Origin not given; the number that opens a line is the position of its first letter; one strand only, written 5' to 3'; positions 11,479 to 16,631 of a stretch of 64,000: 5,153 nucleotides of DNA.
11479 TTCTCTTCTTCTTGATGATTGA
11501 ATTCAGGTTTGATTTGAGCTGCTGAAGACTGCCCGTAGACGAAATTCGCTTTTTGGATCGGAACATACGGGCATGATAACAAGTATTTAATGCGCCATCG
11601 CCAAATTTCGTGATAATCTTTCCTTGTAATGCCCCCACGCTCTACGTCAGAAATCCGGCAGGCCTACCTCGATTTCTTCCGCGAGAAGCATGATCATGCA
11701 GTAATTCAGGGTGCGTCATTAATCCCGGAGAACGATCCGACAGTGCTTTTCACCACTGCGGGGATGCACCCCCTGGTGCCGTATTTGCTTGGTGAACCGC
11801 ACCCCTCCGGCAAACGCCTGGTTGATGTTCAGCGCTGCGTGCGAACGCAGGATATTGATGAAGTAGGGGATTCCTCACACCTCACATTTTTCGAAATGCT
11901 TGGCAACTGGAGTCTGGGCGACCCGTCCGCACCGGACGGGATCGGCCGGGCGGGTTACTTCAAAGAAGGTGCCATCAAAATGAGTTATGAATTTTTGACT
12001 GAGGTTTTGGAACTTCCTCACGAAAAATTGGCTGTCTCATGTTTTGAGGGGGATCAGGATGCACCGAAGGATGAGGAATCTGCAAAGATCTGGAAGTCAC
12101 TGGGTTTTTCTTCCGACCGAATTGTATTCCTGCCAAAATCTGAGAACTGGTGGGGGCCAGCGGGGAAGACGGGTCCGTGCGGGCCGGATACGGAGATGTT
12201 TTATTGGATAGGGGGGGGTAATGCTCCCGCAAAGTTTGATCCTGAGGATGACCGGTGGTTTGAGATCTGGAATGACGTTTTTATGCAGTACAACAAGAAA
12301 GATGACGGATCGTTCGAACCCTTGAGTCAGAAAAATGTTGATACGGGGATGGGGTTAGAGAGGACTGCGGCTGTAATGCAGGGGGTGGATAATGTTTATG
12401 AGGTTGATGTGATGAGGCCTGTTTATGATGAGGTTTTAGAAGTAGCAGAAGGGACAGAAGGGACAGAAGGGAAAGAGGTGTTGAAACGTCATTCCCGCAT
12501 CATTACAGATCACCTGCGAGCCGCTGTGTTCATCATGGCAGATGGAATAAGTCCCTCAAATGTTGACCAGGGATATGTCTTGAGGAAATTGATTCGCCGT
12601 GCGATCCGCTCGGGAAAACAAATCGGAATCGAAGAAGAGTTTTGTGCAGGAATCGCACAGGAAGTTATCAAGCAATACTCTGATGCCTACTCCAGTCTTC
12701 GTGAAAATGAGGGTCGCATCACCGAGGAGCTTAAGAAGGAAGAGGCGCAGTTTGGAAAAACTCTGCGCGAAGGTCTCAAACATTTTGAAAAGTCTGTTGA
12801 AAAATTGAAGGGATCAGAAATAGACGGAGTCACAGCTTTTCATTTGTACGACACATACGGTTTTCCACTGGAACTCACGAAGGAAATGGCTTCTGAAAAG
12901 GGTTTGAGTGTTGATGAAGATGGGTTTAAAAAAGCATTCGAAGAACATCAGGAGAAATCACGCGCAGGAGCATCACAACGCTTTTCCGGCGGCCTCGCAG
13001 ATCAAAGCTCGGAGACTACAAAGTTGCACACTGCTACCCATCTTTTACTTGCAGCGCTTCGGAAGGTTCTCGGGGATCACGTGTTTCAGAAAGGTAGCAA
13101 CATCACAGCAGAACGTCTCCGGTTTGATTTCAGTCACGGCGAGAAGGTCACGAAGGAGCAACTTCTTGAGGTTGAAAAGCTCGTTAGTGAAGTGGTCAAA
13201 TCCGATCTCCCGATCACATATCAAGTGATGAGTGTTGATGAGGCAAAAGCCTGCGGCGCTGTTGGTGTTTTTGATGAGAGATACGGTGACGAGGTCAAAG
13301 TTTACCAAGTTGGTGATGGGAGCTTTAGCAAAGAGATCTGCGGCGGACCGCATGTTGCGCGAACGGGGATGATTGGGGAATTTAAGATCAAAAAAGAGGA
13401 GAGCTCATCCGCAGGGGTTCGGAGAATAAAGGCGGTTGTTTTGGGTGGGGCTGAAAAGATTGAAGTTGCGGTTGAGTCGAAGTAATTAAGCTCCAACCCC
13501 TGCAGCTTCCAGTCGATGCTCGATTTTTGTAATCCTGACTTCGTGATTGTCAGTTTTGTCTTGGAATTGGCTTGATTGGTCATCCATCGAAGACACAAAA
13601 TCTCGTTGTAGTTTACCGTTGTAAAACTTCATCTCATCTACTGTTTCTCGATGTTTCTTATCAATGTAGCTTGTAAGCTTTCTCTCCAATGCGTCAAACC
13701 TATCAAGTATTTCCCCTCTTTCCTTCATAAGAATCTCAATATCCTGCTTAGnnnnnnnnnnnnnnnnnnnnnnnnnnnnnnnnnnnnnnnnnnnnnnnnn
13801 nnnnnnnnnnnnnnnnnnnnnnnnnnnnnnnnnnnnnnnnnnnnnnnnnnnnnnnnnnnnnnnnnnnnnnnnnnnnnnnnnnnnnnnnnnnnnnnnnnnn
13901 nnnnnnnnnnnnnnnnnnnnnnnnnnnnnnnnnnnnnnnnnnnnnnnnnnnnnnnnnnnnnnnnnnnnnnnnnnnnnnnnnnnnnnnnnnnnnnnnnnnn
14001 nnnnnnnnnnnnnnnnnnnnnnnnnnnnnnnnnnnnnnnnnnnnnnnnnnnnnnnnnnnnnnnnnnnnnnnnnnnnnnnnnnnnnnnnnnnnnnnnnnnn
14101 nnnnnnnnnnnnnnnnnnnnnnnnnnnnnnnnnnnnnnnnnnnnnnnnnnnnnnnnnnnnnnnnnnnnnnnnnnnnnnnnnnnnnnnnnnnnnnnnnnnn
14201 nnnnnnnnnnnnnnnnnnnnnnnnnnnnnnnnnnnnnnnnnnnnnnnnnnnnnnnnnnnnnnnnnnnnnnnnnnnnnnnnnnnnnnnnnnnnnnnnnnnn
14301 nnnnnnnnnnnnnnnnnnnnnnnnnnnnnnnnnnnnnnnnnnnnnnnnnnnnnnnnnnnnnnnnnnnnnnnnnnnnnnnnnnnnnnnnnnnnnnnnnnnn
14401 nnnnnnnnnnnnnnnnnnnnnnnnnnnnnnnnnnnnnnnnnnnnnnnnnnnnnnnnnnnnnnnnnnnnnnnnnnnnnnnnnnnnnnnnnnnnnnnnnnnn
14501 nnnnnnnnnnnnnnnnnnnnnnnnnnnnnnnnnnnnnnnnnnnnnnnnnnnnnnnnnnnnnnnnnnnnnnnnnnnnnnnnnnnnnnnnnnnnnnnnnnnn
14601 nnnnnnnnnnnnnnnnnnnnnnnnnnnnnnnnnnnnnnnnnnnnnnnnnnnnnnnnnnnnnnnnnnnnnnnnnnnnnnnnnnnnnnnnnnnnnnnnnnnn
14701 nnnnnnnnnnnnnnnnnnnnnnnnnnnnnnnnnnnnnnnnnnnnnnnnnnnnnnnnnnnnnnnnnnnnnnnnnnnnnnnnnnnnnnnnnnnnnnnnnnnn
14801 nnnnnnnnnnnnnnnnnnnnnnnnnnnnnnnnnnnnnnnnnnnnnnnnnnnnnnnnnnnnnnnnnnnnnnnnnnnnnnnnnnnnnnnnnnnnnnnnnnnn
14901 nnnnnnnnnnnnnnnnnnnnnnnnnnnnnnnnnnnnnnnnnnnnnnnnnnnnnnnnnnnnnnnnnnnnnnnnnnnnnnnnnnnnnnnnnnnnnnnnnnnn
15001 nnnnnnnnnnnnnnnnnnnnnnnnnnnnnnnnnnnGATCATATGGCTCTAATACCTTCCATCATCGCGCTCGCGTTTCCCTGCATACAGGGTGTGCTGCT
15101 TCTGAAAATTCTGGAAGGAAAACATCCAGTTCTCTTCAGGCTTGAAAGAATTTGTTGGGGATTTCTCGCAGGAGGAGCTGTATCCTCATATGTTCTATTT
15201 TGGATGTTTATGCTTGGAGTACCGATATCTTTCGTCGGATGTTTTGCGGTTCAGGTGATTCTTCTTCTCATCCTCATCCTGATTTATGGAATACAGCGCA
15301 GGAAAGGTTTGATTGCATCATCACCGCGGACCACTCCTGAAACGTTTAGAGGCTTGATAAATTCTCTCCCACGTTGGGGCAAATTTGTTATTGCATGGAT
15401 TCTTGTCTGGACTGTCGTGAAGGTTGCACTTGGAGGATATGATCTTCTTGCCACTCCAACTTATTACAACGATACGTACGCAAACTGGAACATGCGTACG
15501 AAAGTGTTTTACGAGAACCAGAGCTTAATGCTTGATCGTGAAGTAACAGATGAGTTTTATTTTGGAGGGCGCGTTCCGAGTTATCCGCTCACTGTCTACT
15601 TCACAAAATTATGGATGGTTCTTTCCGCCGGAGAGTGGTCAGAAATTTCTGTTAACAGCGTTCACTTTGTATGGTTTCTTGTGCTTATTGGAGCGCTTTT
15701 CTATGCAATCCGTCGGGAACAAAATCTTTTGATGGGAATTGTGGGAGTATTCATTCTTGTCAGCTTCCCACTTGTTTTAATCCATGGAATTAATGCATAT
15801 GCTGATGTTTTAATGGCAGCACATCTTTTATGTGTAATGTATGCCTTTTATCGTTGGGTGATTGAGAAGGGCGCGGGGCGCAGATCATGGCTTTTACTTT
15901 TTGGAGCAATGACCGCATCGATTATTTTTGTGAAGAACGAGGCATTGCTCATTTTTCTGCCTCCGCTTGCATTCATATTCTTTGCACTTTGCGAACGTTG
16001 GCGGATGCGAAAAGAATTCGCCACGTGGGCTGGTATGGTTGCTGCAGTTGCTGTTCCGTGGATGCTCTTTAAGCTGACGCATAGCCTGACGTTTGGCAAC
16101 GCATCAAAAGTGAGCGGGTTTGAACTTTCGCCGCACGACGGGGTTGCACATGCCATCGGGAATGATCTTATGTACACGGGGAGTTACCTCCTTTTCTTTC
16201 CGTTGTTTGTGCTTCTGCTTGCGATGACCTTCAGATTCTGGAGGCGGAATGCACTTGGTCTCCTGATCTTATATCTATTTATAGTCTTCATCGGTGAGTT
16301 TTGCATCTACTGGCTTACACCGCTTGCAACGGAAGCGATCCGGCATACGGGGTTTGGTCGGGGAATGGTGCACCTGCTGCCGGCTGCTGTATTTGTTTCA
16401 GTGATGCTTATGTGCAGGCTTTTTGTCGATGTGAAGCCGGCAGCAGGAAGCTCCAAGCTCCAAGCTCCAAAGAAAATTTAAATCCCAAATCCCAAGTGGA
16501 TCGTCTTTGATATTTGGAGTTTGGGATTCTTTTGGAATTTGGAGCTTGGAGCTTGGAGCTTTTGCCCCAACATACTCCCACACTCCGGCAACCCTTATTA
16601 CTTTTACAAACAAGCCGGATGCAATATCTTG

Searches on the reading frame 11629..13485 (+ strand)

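Call 54: search_protein_families(library=pfam, proteins=[window:11629-13485:+])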
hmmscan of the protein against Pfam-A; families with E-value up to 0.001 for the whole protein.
window:11629-13485:+ (618 aa): 2 families
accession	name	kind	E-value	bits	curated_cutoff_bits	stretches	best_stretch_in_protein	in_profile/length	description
PF01411.24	tRNA-synt_2c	-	1.9e-137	459.6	30.3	1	8-470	1-452/552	tRNA synthetases class II (A)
PF07973.19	tRNA_SAD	-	3.5e-16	59.3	24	1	556-600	1-43/44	Threonyl and Alanyl tRNA synthetase second additional domain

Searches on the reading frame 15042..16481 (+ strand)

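Call 54: search_protein_families(library=pfam, proteins=[window:15042-16481:+])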
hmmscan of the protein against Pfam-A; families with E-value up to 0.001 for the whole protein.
window:15042-16481:+ (479 aa): 1 family
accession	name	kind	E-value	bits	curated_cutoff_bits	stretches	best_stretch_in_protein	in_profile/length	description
PF13231.12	PMT_2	-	2e-07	31.8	26.1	1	182-338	4-153/160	Dolichyl-phosphate-mannose-protein mannosyltransferase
